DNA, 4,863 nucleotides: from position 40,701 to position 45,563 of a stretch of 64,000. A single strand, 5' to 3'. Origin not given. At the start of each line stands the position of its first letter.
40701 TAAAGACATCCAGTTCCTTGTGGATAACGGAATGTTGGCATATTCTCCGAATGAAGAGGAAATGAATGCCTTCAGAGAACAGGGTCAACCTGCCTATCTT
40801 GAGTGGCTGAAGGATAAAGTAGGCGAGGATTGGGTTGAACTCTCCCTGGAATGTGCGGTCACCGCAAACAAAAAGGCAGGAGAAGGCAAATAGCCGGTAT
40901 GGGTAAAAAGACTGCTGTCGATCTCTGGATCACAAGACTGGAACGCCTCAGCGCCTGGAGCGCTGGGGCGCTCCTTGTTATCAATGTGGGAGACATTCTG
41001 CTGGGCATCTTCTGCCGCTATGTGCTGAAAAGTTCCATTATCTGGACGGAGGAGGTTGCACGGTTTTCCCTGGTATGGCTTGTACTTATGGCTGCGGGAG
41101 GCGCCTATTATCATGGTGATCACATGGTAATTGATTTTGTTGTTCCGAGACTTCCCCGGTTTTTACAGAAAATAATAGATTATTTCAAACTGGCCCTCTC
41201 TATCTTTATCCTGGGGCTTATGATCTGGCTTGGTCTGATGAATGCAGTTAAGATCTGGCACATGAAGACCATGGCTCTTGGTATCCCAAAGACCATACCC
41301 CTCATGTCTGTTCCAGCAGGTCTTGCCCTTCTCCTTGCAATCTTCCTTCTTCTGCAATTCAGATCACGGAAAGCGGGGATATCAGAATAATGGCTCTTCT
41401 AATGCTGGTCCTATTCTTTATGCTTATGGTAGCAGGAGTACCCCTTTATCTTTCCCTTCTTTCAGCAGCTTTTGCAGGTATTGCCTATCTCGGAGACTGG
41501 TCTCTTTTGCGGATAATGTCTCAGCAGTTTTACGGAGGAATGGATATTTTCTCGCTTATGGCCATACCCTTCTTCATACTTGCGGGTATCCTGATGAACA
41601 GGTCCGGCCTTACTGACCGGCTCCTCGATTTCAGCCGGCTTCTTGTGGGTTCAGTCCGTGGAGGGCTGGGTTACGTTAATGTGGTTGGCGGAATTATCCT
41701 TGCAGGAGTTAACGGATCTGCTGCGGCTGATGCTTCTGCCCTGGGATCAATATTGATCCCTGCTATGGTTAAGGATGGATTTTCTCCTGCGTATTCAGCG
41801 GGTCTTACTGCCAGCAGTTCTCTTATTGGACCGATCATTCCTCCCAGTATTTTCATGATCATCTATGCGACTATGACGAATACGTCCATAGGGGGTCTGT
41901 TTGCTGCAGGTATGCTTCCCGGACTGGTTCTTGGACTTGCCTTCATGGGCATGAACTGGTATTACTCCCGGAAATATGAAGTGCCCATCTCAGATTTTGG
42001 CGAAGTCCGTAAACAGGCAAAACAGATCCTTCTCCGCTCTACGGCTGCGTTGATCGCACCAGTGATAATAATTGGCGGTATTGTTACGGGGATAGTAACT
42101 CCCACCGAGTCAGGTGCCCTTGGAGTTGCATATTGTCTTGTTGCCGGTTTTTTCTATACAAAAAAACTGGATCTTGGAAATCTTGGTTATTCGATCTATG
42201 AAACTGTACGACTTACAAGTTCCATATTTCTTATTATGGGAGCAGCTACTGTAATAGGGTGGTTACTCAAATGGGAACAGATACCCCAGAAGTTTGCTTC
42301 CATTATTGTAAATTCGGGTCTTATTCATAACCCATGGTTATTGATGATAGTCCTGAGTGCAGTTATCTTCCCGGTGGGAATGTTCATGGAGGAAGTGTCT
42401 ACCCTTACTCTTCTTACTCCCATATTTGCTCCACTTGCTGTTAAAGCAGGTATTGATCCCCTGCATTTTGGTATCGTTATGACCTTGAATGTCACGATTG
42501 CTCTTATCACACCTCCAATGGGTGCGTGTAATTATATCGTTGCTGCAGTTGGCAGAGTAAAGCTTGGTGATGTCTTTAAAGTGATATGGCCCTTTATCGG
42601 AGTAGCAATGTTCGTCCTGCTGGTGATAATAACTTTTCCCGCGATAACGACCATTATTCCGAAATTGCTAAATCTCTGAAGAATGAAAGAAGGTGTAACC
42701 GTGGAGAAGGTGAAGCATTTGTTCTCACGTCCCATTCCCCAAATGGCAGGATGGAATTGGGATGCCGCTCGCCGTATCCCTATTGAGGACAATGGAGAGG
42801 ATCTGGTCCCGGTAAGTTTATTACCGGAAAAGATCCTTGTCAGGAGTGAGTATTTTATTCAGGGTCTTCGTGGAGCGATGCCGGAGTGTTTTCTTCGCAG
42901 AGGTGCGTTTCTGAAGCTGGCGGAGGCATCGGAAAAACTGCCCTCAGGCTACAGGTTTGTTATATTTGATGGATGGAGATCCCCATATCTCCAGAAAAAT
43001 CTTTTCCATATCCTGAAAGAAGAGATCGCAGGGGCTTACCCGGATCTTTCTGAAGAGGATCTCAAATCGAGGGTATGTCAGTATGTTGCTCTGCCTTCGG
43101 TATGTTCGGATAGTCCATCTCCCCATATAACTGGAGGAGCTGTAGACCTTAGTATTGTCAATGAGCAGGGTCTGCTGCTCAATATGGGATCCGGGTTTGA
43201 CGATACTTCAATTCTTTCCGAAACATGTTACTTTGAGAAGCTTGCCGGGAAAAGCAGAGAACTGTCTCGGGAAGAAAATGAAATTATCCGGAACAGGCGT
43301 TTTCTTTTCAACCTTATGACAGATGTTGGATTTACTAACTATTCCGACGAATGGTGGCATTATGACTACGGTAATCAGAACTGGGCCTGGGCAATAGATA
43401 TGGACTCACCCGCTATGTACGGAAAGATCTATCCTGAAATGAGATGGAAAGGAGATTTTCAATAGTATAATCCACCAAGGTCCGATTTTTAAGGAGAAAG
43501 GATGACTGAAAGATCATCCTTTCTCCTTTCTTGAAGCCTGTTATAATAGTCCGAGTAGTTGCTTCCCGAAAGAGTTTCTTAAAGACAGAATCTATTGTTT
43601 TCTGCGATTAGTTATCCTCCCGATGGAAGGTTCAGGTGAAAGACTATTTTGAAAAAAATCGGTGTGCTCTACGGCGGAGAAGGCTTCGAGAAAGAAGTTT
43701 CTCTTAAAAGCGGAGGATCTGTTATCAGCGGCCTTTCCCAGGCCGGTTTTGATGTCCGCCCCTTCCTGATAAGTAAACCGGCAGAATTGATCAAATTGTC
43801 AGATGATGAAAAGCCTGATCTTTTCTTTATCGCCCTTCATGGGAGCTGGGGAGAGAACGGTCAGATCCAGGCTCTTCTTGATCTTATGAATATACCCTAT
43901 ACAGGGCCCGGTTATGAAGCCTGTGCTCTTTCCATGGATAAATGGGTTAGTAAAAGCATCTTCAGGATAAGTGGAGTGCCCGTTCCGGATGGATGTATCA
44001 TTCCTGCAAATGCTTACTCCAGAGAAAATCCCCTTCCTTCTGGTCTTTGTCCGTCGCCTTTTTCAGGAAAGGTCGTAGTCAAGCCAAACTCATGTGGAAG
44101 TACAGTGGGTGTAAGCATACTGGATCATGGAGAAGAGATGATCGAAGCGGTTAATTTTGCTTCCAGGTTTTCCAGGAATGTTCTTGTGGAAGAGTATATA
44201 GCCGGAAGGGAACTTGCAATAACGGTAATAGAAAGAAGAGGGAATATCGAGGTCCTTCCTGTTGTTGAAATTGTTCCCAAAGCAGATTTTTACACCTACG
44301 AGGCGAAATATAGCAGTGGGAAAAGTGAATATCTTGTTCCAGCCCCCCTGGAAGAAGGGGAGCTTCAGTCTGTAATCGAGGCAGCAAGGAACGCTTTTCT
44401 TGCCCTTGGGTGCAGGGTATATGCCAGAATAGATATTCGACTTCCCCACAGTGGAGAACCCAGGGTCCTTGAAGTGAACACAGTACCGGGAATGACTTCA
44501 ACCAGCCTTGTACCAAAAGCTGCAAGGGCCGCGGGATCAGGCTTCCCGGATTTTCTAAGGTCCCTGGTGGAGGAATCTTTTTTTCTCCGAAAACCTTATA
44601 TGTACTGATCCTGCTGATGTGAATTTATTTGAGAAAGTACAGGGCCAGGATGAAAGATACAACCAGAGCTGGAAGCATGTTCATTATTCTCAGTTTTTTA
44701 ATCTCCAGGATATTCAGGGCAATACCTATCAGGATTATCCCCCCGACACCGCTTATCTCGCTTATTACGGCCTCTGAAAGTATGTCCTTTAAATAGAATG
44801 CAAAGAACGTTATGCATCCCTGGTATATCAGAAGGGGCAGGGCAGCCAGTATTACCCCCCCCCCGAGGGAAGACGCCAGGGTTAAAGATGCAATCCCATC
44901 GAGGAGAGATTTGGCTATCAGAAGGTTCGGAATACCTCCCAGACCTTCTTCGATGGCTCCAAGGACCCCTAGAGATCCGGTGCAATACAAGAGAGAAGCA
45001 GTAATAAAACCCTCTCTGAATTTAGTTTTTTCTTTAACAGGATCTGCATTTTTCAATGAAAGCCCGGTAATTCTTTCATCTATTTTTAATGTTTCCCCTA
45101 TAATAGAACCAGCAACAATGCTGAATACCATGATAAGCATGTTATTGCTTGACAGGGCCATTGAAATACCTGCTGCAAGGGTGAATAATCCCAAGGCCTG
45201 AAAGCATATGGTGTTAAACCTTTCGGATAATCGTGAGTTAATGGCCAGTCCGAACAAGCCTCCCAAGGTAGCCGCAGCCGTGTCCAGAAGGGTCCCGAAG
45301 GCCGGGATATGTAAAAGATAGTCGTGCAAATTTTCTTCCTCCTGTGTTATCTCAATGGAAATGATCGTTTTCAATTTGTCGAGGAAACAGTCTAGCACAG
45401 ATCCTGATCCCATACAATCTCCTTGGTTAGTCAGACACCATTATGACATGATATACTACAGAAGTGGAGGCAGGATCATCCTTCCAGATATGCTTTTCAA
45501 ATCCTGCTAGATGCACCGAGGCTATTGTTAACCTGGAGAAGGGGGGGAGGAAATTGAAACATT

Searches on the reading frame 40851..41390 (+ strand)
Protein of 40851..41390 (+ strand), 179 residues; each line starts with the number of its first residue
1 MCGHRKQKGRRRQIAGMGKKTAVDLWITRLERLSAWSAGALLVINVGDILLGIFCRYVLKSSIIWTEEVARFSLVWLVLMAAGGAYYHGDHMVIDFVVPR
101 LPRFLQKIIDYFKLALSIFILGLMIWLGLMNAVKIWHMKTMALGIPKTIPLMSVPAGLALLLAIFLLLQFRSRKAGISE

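Call 35: search_protein_families(library=pfam, proteins=[window:40851-41390:+], max_evalue=0.00001)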
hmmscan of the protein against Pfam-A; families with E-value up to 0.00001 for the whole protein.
window:40851-41390:+ (179 aa): 1 family
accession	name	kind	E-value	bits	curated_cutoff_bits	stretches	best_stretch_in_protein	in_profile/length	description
PF04290.18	DctQ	-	2.9e-28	98.8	28.3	1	49-170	5-126/132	Tripartite ATP-independent periplasmic transporters, DctQ component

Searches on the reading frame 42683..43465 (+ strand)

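Call 35: search_protein_families(library=pfam, proteins=[window:42683-43465:+], max_evalue=0.00001)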
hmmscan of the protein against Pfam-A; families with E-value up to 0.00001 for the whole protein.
window:42683-43465:+ (260 aa): 1 family
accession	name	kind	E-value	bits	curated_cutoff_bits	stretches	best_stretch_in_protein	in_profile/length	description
PF01427.22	Peptidase_M15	-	4.8e-18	66.1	27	1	77-233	47-188/199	D-ala-D-ala dipeptidase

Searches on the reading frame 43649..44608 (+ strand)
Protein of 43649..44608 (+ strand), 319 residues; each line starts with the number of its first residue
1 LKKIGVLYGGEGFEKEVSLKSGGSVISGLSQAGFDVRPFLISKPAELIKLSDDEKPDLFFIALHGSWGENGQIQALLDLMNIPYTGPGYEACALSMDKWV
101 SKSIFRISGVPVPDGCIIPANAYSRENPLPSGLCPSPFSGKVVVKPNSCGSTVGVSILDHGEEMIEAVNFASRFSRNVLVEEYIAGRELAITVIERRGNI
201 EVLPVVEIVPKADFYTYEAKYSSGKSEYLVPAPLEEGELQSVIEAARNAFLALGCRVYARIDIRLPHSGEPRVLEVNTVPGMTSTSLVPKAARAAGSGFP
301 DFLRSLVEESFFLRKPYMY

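Call 35: search_protein_families(library=pfam, proteins=[window:43649-44608:+], max_evalue=0.00001)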
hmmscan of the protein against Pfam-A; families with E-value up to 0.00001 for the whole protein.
window:43649-44608:+ (319 aa): 3 families
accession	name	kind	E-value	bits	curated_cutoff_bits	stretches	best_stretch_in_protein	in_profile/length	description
PF07478.18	Dala_Dala_lig_C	-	2.5e-46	158.2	24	1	142-308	39-204/204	D-ala D-ala ligase C-terminus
PF01820.27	Dala_Dala_lig_N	-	3.1e-20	73.3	34.6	2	52-87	86-121/121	D-ala D-ala ligase N-terminus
PF02655.19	ATP-grasp_3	-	5.8e-08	33.4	23.2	1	97-278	3-155/160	ATP-grasp domain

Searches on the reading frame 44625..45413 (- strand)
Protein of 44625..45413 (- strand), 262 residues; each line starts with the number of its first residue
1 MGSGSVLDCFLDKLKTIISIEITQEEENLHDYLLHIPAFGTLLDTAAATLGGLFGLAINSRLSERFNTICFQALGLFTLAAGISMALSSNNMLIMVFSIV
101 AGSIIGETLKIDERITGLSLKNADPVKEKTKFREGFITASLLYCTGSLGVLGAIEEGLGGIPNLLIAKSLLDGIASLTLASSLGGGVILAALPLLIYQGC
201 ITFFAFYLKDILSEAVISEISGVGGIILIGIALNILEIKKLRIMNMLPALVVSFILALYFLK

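Call 35: search_protein_families(library=pfam, proteins=[window:44625-45413:-], max_evalue=0.00001)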
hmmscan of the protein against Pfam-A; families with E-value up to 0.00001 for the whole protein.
window:44625-45413:- (262 aa): 1 family
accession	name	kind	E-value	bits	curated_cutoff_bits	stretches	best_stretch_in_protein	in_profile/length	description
PF04474.17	DUF554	-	6.2e-68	229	25.1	1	39-257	1-219/220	Protein of unknown function (DUF554)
